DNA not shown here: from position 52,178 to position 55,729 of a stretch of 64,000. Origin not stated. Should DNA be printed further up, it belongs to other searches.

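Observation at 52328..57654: Divergent secreted protease and muramidase share a collinear six-blade FG-GAP-like targeting module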

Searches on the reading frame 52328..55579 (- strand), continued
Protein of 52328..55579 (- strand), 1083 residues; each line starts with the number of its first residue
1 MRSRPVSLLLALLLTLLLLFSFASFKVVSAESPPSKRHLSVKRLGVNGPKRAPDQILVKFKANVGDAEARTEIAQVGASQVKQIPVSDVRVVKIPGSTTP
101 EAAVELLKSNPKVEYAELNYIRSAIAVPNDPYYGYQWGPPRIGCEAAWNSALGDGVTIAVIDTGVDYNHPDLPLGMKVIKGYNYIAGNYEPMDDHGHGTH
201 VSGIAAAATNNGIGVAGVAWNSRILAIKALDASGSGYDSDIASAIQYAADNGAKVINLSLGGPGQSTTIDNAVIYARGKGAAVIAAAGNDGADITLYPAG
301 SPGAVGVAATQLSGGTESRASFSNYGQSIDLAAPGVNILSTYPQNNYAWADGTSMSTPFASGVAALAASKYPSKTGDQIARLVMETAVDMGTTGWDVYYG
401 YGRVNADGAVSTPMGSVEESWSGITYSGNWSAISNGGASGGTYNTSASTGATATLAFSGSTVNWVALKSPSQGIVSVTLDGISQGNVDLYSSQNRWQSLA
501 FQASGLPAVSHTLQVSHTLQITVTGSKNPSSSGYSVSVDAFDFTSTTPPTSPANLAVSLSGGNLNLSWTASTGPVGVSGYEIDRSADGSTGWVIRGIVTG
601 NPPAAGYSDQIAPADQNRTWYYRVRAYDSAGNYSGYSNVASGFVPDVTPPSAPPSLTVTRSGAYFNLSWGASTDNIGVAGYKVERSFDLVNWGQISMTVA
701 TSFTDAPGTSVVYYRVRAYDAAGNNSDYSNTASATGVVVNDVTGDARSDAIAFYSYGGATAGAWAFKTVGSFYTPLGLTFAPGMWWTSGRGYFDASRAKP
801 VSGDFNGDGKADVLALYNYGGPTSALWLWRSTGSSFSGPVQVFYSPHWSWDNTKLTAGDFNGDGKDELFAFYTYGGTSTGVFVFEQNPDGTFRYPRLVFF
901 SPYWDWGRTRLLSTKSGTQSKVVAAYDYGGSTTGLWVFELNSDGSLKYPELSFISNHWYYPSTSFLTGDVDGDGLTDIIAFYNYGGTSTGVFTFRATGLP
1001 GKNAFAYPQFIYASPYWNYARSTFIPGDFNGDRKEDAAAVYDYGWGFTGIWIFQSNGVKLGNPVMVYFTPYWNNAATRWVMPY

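Call 31: find_homologous_proteins(query=window:52331-55579:-, max_evalue=1e-20)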
Query window:52331-55579:- (1083 aa): 6276 proteins with E <= 1e-20 among 8000 candidates; the best 120 are listed.
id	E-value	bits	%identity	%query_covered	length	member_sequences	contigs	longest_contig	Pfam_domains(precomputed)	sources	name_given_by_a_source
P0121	0.0e+0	1342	53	51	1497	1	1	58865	PF01839.30,PF01108.24,PF22148.2,PF13517.13,PF00041.28,PF00082.28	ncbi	ncbi:MAG: S8 family serine peptidase [Candidatus Aquicultorales bacterium]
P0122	0.0e+0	1245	63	42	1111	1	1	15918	PF01839.30,PF22148.2,PF13517.13,PF00082.28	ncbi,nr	ncbi:MAG: S8 family serine peptidase [Chloroflexi bacterium]|nr:S8 family serine peptidase [Chlorofl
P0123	0.0e+0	1057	50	72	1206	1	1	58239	PF01839.30,PF13517.13,PF00082.28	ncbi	ncbi:MAG: S8 family serine peptidase [Candidatus Aquicultorales bacterium]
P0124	2.1e-217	743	44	68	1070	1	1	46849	PF16655.13,PF21557.4,PF22148.2,PF25788.3,PF17996.8,PF25814.2,PF00041.28,PF00082.28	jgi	jgi:thermitase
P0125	9.4e-176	605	42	68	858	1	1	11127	PF22148.2,PF25833.1,PF00041.28,PF00082.28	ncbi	-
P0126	3.8e-162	560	46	33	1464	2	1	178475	PF22148.2,PF18998.7,PF06119.20,PF00082.28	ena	-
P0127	1.9e-158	548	45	33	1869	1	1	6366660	PF22148.2,PF13385.14,PF06119.20,PF00082.28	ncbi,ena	-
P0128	4.7e-158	546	47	34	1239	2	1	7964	PF13715.13,PF22148.2,PF17802.8,PF13620.13,PF00188.33,PF09430.17,PF22904.4,PF17210.10,PF00082.28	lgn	-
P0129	1.2e-154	535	45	35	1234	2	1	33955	PF13715.13,PF22148.2,PF14686.13,PF23194.2,PF17802.8,PF13620.13,PF00188.33,PF09430.17,PF22904.4,PF17210.10,PF00082.28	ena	-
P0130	9.1e-154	532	46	34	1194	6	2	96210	PF22148.2,PF13620.13,PF00188.33,PF09430.17,PF22904.4,PF17210.10,PF00082.28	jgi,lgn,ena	-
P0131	6.0e-152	526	37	32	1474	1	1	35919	PF22148.2,PF00082.28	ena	-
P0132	1.6e-151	525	47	34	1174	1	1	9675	PF22148.2,PF13620.13,PF00188.33,PF22904.4,PF00082.28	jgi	jgi:subtilisin family serine protease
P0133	1.8e-151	525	44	35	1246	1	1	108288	PF23194.2,PF17802.8,PF23193.2,PF13620.13,PF00188.33,PF17210.10,PF00082.28,PF13715.13,PF25020.2,PF22148.2,PF09430.17,PF22904.4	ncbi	ncbi:MAG: S8 family serine peptidase [Chloroflexota bacterium]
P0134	1.4e-150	522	38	31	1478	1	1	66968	PF22148.2,PF00082.28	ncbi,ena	-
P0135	4.2e-149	517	38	33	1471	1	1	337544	PF22148.2,PF00082.28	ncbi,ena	-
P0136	1.7e-147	511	49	33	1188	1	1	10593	PF13715.13,PF22148.2,PF13620.13,PF00188.33,PF09430.17,PF22904.4,PF17210.10,PF00082.28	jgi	jgi:subtilisin family serine protease/uncharacterized protein YkwD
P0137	1.9e-146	508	46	33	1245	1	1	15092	PF23194.2,PF17802.8,PF23193.2,PF13620.13,PF00188.33,PF17210.10,PF00082.28,PF13715.13,PF25020.2,PF22148.2,PF09430.17,PF22904.4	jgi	-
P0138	5.4e-146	506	46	33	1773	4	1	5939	PF22148.2,PF00395.26,PF01436.28,PF00082.28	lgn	-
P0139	7.3e-146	506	44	37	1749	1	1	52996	PF07495.20,PF22148.2,PF00801.27,PF25059.2,PF25788.3,PF00041.28,PF00082.28,PF18911.7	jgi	-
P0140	8.7e-144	499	46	34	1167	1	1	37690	PF13715.13,PF22148.2,PF13620.13,PF00188.33,PF09430.17,PF22904.4,PF00082.28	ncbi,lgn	-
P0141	1.6e-140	488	46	46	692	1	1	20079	PF22148.2,PF00082.28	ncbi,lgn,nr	ncbi:MAG: S8 family serine peptidase [Firmicutes bacterium]|nr:S8 family serine peptidase [Bacillota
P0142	3.8e-139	484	44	34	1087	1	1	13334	PF22148.2,PF13620.13,PF00188.33,PF00082.28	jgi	jgi:subtilisin family serine protease/uncharacterized protein YkwD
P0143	4.9e-139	483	47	33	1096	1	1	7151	PF22148.2,PF13620.13,PF00188.33,PF22904.4,PF00082.28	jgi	-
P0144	4.9e-137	477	47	33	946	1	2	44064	PF01839.30,PF22148.2,PF13517.13,PF00082.28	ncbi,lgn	-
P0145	9.7e-133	463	43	33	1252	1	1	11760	PF13715.13,PF22148.2,PF23194.2,PF17802.8,PF23193.2,PF13620.13,PF00188.33,PF09430.17,PF22904.4,PF17210.10,PF00082.28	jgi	jgi:subtilisin family serine protease/uncharacterized protein YkwD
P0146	4.1e-131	457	43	58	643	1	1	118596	PF22148.2,PF00082.28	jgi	-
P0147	2.2e-130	455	47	46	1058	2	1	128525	PF22148.2,PF17996.8,PF00041.28,PF00082.28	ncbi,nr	ncbi:MAG: S8 family serine peptidase [Actinobacteria bacterium]|nr:S8 family serine peptidase [Actin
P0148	5.1e-127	444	41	62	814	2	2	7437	PF22148.2,PF13205.13,PF00082.28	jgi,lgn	-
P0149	4.6e-126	440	41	33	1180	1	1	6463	PF13715.13,PF22148.2,PF13620.13,PF00188.33,PF09430.17,PF22904.4,PF17210.10,PF00082.28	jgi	jgi:thermitase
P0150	5.2e-125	437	45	52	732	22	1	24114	PF22148.2,PF13205.13,PF13287.13,PF13290.14,PF00082.28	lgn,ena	-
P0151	3.9e-123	431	45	51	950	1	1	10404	PF22148.2,PF13205.13,PF00395.26,PF00041.28,PF00082.28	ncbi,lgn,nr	ncbi:MAG: S-layer homology domain-containing protein [Actinobacteria bacterium]|nr:S-layer homology 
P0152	3.6e-121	424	37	33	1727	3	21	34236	PF22148.2,PF25788.3,PF07705.18,PF25833.1,PF06739.18,PF00041.28,PF00082.28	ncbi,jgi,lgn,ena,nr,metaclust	ncbi:MAG: hypothetical protein A3G39_03610 [Deltaproteobacteria bacterium RIFCSPLOWO2_12_FULL_43_16]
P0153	5.8e-115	404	45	37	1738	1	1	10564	PF22148.2,PF25059.2,PF25523.2,PF17957.8,PF25788.3,PF18370.8,PF23608.2,PF00041.28,PF00082.28,PF16656.12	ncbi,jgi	jgi:subtilisin family serine protease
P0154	7.7e-113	397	40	55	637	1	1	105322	PF22148.2,PF00082.28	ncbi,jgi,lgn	ncbi:MAG TPA: S8 family serine peptidase [Candidatus Aquicultor sp.]|jgi:thermitase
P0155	2.0e-112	395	45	33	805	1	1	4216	PF01839.30,PF22148.2,PF13517.13,PF00082.28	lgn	-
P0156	6.1e-106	374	39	31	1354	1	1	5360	PF22148.2,PF25788.3,PF00041.28,PF00082.28,PF10179.16,PF16656.12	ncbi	ncbi:MAG: S8 family serine peptidase [Bacteroidota bacterium]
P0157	2.8e-104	368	35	33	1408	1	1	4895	PF22148.2,PF25059.2,PF00041.28,PF00082.28,PF16656.12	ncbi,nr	ncbi:MAG: S8 family serine peptidase, partial [Chlamydiota bacterium]|nr:S8 family serine peptidase 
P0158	3.7e-101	358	37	33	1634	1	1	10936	PF22148.2,PF25788.3,PF07705.18,PF06739.18,PF00041.28,PF00082.28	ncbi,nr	ncbi:MAG: S8 family serine peptidase [Gallionellaceae bacterium]|nr:S8 family serine peptidase [Gall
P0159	4.0e-98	348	34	37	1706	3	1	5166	PF22073.3,PF22148.2,PF15780.12,PF07610.18,PF22066.3,PF22067.3,PF12371.15,PF06119.20,PF22544.3,PF00041.28,PF00082.28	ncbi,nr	ncbi:MAG TPA: choice-of-anchor D domain-containing protein, partial [Candidatus Marinimicrobia bacte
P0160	1.6e-95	339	48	20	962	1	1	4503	PF01839.30,PF22148.2,PF13517.13,PF00082.28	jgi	-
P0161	2.4e-92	329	47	20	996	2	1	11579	PF01839.30,PF22148.2,PF00801.27,PF13517.13,PF00082.28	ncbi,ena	-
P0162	2.1e-91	326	-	-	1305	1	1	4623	PF22148.2,PF04151.22,PF17996.8,PF00082.28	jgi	-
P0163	1.2e-90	323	52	29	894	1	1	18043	PF00082.28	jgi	jgi:thermitase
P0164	1.9e-90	323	43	37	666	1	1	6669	PF22148.2,PF17957.8,PF00082.28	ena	-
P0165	2.8e-90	322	42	37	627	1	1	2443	PF22148.2,PF17957.8,PF00082.28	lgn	-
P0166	3.5e-90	322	43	37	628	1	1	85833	PF22148.2,PF18986.6,PF00082.28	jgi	-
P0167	5.9e-90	321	42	38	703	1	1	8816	PF22148.2,PF00082.28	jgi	-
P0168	7.0e-90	321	46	33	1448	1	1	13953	PF22148.2,PF00188.33,PF00082.28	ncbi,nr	ncbi:MAG: S8 family serine peptidase [Chloroflexi bacterium]|nr:S8 family serine peptidase [Chlorofl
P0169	8.9e-90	320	36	33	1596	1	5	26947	PF16655.13,PF01108.24,PF25059.2,PF25788.3,PF21910.3,PF16389.12,PF00082.28,PF16656.12,PF15997.12,PF22148.2,PF25833.1,PF00041.28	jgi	jgi:fibronectin type 3 domain-containing protein/subtilisin family serine protease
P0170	9.8e-90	320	51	29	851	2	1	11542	PF18986.6,PF00082.28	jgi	-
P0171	1.8e-89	319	43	37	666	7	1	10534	PF22148.2,PF17957.8,PF00082.28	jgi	-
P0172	2.7e-89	319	46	34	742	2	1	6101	PF22148.2,PF13620.13,PF00188.33,PF22904.4,PF00082.28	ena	-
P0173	3.3e-89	318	45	38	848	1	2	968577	PF22148.2,PF00082.28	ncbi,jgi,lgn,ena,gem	ncbi:MAG: S8 family peptidase [Actinomycetota bacterium]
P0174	3.7e-89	318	50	30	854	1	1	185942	PF18986.6,PF00082.28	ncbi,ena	-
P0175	6.3e-89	317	48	34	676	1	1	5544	PF22148.2,PF13620.13,PF00188.33,PF22904.4,PF00082.28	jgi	jgi:subtilisin family serine protease/uncharacterized protein YkwD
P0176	9.6e-89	317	45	37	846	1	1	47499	PF18986.6,PF00082.28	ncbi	-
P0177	3.7e-88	315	44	38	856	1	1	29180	PF22148.2,PF10342.16,PF00082.28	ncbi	-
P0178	4.6e-88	315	44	39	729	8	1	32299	PF22148.2,PF04122.18,PF00082.28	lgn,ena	-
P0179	1.2e-87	313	46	34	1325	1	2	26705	PF22148.2,PF00188.33,PF00082.28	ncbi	-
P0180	1.3e-87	313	50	30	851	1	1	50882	PF18986.6,PF00082.28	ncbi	-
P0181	3.8e-87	312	41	40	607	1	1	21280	PF22148.2,PF00082.28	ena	-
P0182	2.0e-86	309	47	33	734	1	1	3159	PF22148.2,PF18986.6,PF00082.28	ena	-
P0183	3.7e-86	308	46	34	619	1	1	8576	PF22148.2,PF00188.33,PF00082.28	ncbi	ncbi:MAG: S8 family serine peptidase, partial [Anaerolineae bacterium]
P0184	3.9e-86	308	43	37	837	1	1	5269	PF18986.6,PF00082.28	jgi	jgi:subtilisin family serine protease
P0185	5.1e-86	308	46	36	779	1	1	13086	PF13715.13,PF22148.2,PF13620.13,PF00188.33,PF22904.4,PF17210.10,PF00082.28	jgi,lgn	-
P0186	3.6e-85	305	46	33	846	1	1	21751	PF18986.6,PF00082.28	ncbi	-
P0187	4.0e-85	305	43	37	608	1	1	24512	PF22148.2,PF00082.28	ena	-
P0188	4.8e-85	305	43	40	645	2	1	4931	PF22148.2,PF04122.18,PF00082.28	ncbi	ncbi:MAG: S8 family serine peptidase, partial [Terriglobia bacterium]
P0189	1.8e-84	303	42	38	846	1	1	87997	PF18986.6,PF00082.28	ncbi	-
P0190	3.6e-84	302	49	30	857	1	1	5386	PF18986.6,PF00082.28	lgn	-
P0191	3.6e-84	302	46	34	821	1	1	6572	PF18885.7,PF22148.2,PF00082.28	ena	-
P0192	4.5e-84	301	41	37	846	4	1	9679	PF18986.6,PF00082.28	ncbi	-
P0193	5.1e-84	301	46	34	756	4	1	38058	PF22148.2,PF00404.25,PF00963.25,PF00082.28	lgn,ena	-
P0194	5.9e-84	301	34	64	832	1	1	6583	PF22148.2,PF00041.28,PF00082.28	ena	-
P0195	8.1e-84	301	41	37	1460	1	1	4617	PF22148.2,PF04151.22,PF13205.13,PF00082.28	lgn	-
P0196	1.2e-83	300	41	38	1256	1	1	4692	PF22148.2,PF04151.22,PF13585.13,PF10029.16,PF13860.13,PF12245.15,PF00082.28,PF19077.7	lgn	-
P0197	1.5e-83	300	51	26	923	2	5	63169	PF00112.30,PF22148.2,PF00041.28,PF00082.28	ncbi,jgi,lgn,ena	-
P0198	1.6e-83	300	43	38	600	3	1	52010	PF22148.2,PF12819.14,PF00082.28,PF11721.15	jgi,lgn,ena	-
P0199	1.7e-83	299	43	37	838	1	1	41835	PF18986.6,PF00082.28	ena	-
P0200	2.0e-83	299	43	37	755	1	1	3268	PF22148.2,PF00404.25,PF00963.25,PF00082.28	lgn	-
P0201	4.2e-83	298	44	38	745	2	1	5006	PF22148.2,PF17802.8,PF22898.3,PF13620.13,PF22904.4,PF17210.10,PF00082.28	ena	-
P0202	6.2e-83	298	45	33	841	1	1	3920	PF00082.28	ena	-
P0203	8.0e-83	297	48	34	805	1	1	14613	PF18986.6,PF00082.28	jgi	jgi:subtilisin family serine protease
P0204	8.0e-83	297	42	38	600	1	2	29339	PF22148.2,PF00082.28,PF11721.15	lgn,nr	nr:S8 family serine peptidase [Chloroflexota bacterium]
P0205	2.5e-82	296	44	37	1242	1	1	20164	PF22148.2,PF04151.22,PF13205.13,PF17957.8,PF13860.13,PF00082.28,PF19077.7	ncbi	ncbi:S8 family serine peptidase, partial [Calderihabitans maritimus]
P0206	5.5e-82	294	43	37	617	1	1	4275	PF22148.2,PF17957.8,PF00082.28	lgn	-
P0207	9.0e-82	294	43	37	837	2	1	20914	PF18986.6,PF00082.28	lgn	-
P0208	1.6e-81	293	43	38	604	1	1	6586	PF22148.2,PF00082.28,PF11721.15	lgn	-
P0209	2.3e-81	292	42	34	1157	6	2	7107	PF01839.30,PF13715.13,PF13517.13,PF18370.8,PF25833.1,PF13620.13,PF00041.28,PF00082.28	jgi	jgi:subtilisin family serine protease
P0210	2.6e-81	292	42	38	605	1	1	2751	PF22148.2,PF00082.28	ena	-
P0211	2.8e-81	292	45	33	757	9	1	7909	PF22148.2,PF00404.25,PF00963.25,PF00082.28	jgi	-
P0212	3.4e-81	292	43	38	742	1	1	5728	PF22148.2,PF17802.8,PF13620.13,PF22904.4,PF17210.10,PF00082.28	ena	-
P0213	4.6e-81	291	44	35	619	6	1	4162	PF22148.2,PF00082.28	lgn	-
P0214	5.1e-81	291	46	33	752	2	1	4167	PF13715.13,PF22148.2,PF17802.8,PF13620.13,PF22904.4,PF17210.10,PF00082.28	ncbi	-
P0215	6.9e-81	291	33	65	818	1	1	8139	PF22148.2,PF00082.28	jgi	jgi:thermitase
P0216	2.5e-80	289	44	33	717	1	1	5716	PF22148.2,PF00404.25,PF00082.28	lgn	-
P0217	3.7e-80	288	41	38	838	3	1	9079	PF18986.6,PF00082.28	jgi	jgi:subtilisin family serine protease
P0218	4.8e-80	288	43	37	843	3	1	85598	PF00082.28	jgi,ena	jgi:subtilisin family serine protease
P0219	5.3e-80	288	42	37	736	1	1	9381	PF00082.28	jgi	-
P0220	5.5e-80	288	42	37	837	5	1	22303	PF18986.6,PF00082.28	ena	-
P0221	5.9e-80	288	34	61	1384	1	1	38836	PF16655.13,PF00801.27,PF18981.7,PF17892.8,PF17803.8,PF25788.3,PF24489.2,PF00082.28,PF18911.7,PF22148.2,PF17963.8,PF19410.6,PF25833.1,PF05345.19,PF00041.28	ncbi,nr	ncbi:MAG: tandem-95 repeat protein, partial [Candidatus Omnitrophica bacterium]|nr:tandem-95 repeat 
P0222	6.8e-80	288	43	33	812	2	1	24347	PF18986.6,PF00082.28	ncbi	ncbi:MAG: S8 family peptidase [Candidatus Geothermincolia bacterium]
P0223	6.9e-80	288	46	33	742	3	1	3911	PF13715.13,PF22148.2,PF17802.8,PF13620.13,PF09430.17,PF22904.4,PF17210.10,PF00082.28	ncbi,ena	-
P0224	7.3e-80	287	46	33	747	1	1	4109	PF13715.13,PF22148.2,PF17802.8,PF13620.13,PF09430.17,PF22904.4,PF17210.10,PF00082.28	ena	-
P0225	7.4e-80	287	42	37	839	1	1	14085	PF18986.6,PF00082.28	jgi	jgi:hypothetical protein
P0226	9.3e-80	287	44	33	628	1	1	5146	PF22148.2,PF00082.28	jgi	-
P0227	1.0e-79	287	42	38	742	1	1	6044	PF22148.2,PF00082.28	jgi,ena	-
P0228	1.6e-79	286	42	36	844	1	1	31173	PF00082.28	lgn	-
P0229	1.6e-79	286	44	34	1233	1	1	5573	PF22148.2,PF20773.6,PF00629.31,PF02018.24,PF00188.33,PF00082.28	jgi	jgi:type VII secretion-associated serine protease mycosin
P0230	2.4e-79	286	44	33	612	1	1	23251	PF22148.2,PF12819.14,PF00082.28,PF11721.15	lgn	-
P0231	3.7e-79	285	45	33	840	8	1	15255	PF00082.28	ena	-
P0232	4.7e-79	285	40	34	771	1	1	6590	PF22148.2,PF25833.1,PF00041.28,PF00082.28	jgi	jgi:serine protease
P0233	5.1e-79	285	38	38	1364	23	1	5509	PF00207.29,PF07705.18,PF00082.28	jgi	jgi:thermitase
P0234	6.4e-79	284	47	33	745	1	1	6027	PF13715.13,PF22148.2,PF22902.3,PF11974.15,PF17802.8,PF13620.13,PF22904.4,PF17210.10,PF00082.28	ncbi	-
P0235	7.1e-79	284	45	33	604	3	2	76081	PF22148.2,PF00082.28,PF11721.15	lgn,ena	-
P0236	1.0e-78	284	40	37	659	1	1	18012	PF00082.28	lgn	-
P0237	1.2e-78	283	44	33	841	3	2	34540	PF00082.28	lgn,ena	-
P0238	1.3e-78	283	44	33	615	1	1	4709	PF22148.2,PF00404.25,PF00963.25,PF00082.28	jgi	-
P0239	1.3e-78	283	42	37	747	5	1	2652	PF13715.13,PF22148.2,PF17802.8,PF13620.13,PF22904.4,PF17210.10,PF00082.28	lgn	-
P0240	1.4e-78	283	40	41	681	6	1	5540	PF13715.13,PF22148.2,PF13620.13,PF00082.28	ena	-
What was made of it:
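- Closest known: GH73 autolysins. Different: S8+propeller recurs in Aquicultorales and Chloroflexi MAGs (call 31).
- Sister S8 proteases carry SLH, dockerin, CAP or malectin domains at the C-terminus (call 31). Sister S8 enzymes use SLH, an SCWP binder (call 31).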
